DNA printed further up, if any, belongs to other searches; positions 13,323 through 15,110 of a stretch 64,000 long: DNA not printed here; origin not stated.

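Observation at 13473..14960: Intact but motif-less ValRS homologue in the valS slot, overlapping folC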

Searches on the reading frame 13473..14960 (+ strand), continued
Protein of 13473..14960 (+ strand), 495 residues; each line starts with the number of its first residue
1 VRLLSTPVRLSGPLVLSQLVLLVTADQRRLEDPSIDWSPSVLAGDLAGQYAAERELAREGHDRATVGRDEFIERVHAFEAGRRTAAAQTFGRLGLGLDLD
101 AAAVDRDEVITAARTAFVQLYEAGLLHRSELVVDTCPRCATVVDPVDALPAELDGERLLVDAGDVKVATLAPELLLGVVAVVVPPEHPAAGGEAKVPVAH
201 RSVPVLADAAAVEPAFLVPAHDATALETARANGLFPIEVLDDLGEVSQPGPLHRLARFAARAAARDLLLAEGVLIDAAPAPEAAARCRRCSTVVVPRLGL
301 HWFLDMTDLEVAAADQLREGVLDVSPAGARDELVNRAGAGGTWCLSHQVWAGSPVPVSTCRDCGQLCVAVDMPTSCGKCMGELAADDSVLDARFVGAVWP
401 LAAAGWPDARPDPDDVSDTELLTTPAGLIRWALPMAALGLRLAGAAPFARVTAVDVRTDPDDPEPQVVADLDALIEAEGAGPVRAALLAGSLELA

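Call 14: find_encoding_contigs(protein=P0070, flank=10000, max_places=2)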
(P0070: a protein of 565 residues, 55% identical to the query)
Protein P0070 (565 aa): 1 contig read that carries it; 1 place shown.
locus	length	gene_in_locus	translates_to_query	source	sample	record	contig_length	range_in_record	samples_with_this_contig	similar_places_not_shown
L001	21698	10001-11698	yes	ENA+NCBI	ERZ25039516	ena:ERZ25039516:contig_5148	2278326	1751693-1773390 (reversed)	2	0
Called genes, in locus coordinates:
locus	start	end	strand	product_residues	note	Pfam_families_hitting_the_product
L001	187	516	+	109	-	PF01740:STAS, PF13466:STAS_2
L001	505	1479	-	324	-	PF00561:Abhydrolase_1, PF12146:Hydrolase_4, PF12697:Abhydrolase_6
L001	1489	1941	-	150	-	-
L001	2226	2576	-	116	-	PF00011:HSP20 (weak)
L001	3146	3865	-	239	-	-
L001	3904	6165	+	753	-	PF01757:Acyl_transf_3, PF19040:SGNH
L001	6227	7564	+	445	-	PF05697:Trigger_N, PF00254:FKBP_C (weak), PF05698:Trigger_C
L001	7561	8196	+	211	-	PF00574:CLP_protease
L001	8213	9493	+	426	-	PF06689:zf-C4_ClpX, PF00493:MCM (weak), PF05496:RuvB_N (weak), PF00004:AAA, PF07724:AAA_2, PF07728:AAA_5 (weak), PF13401:AAA_22 (faint), PF10431:ClpB_D2-small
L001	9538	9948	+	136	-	-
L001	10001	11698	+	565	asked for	PF00133:tRNA-synt_1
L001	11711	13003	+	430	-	PF08245:Mur_ligase_M, PF02875:Mur_ligase_C, PF27239:FOL3_C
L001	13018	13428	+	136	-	PF00334:NDK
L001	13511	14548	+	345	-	PF06723:MreB_Mbl, PF00022:Actin, PF00012:HSP70, PF11104:PilM_2 (faint), PF14450:FtsA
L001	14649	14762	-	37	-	-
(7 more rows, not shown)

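Call 15: find_related_loci(query=A1, collection=genome_contigs, flank=6000)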
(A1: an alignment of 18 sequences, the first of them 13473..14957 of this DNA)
Query A1 (495 aa) in genome_contigs; peptide patterns used: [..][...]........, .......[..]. (x = any residue, [..] = any of these).
126 stretches matched a pattern; 29 encode a relative of the query (tblastn E <= 1e-3); 29 distinct loci.
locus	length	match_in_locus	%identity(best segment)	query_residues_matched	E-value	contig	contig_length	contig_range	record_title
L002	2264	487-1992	75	2-494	0e+0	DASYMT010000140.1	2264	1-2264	MAG TPA_asm: Acidimicrobiales bacterium isolate SMAG_U4382 k141_497744, whole genome shotgun sequence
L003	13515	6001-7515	64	2-494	9e-174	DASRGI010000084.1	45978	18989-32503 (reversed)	MAG TPA_asm: Acidimicrobiales bacterium isolate SMAG_U10054 k141_2352730, whole genome shotgun sequence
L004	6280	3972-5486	58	1-494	2e-156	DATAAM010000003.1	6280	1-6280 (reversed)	MAG TPA_asm: Acidimicrobiales bacterium isolate SMAG_U6672 k141_2162295, whole genome shotgun sequence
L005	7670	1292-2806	60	1-494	1e-155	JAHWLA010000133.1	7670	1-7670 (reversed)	MAG: Actinomycetota bacterium isolate 0813_bin7 NODE_4445_length_7670_cov_6.250164, whole genome shotgun sequence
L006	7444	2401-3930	53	1-494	3e-151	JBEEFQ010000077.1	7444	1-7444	MAG: Actinomycetota bacterium isolate BP_98 scaffold_3477385, whole genome shotgun sequence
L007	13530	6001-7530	53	1-494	1e-147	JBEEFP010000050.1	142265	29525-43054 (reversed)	MAG: Actinomycetota bacterium isolate BP_99 scaffold_5491563, whole genome shotgun sequence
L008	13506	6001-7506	55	1-494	1e-138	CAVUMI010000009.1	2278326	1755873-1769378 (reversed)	MAG: uncultured Actinomycetes bacterium isolate MFD04212.bin.2.169 genome assembly, contig: contig_5148, whole genome sh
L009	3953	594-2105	50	1-494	1e-137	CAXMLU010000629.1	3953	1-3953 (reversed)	MAG TPA_asm: uncultured bacterium isolate SRR1572169_binner23_Refined_37 genome assembly, contig: ERZ16270753.128645, wh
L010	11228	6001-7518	53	2-495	9e-134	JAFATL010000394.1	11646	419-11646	MAG: Actinomycetota bacterium isolate CP_BM_ER_R9_11 BM_ER_R9_k147_3512580, whole genome shotgun sequence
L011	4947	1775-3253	54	1-477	4e-135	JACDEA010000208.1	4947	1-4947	MAG: Actinomycetota bacterium isolate MGR_bin348 SD2901_NODE_5214_length_4947_cov_0.783610, whole genome shotgun sequenc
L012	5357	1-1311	57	66-494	6e-124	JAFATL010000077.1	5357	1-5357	MAG: Actinomycetota bacterium isolate CP_BM_ER_R9_11 BM_ER_R9_k147_3460399, whole genome shotgun sequence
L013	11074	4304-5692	49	2-455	9e-117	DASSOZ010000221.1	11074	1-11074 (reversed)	MAG TPA_asm: Acidimicrobiales bacterium isolate SMAG_U1265 k141_875283, whole genome shotgun sequence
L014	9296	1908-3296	47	1-451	5e-114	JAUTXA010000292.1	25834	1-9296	MAG: Actinomycetota bacterium isolate BP_101 scaffold_3959544, whole genome shotgun sequence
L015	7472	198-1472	53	44-461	2e-108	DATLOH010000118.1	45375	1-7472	MAG TPA_asm: Acidimicrobiales bacterium isolate SMAG_U13821 k141_1450871, whole genome shotgun sequence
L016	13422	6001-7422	47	2-465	2e-105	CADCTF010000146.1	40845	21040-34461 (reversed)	MAG: uncultured Acidimicrobiales bacterium isolate AVDCRST_MAG50 genome assembly, contig: NODE74, whole genome shotgun s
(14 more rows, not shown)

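Call 16: search_protein_representatives(protein=window:13473-14957:+)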
Query: 495 residues. Proteins with E-value up to 0.001 (for the whole library): 2846; up to 1e-10: 1240; up to 1e-30: 203. The best 150 are listed.
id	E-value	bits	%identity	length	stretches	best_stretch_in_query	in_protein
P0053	3.0e-148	511.3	54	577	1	1-494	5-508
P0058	2.4e-146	505.0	58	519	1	1-493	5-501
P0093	1.4e-130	453.1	51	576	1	2-494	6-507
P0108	2.1e-124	432.6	51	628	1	12-494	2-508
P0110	7.9e-124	430.8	48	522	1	2-494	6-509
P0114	6.7e-122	424.4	51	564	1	2-476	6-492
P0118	6.6e-121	421.1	53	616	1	2-494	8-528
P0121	1.9e-117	409.7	56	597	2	165-472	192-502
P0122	2.2e-116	406.2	51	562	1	9-493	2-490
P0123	6.2e-116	404.7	47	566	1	2-493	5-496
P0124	8.7e-115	400.9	52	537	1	4-470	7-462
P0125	1.4e-111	390.3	50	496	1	19-480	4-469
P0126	1.5e-111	390.3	48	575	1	2-480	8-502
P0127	2.5e-108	379.6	47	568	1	2-491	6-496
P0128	3.2e-108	379.3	48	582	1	4-495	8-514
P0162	1.2e-55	205.9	34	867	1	34-491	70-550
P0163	1.6e-55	205.5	35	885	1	23-452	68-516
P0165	6.3e-53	196.9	34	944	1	50-452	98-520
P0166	2.1e-52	195.2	34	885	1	25-456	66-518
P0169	1.4e-49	185.9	32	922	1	29-453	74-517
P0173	1.9e-48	182.2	34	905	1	37-451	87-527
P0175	1.6e-47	179.1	32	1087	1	22-452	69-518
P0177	2.6e-47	178.4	34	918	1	33-490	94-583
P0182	4.5e-46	174.3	32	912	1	44-488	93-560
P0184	3.2e-45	171.5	31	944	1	28-461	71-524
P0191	8.2e-45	170.2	30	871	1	29-492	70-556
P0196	2.5e-44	168.6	35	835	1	53-490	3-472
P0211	1.3e-41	159.6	33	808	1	35-452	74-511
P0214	5.7e-41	157.5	32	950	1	34-459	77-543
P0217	1.3e-40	156.3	36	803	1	28-412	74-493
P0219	3.2e-40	155.0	34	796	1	16-464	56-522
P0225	1.4e-39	152.9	36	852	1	22-452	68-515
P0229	2.1e-39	152.3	30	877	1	29-486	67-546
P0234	6.1e-39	150.8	32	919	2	27-365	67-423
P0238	1.2e-37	146.6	30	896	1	20-459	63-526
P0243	9.3e-37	143.6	30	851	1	26-454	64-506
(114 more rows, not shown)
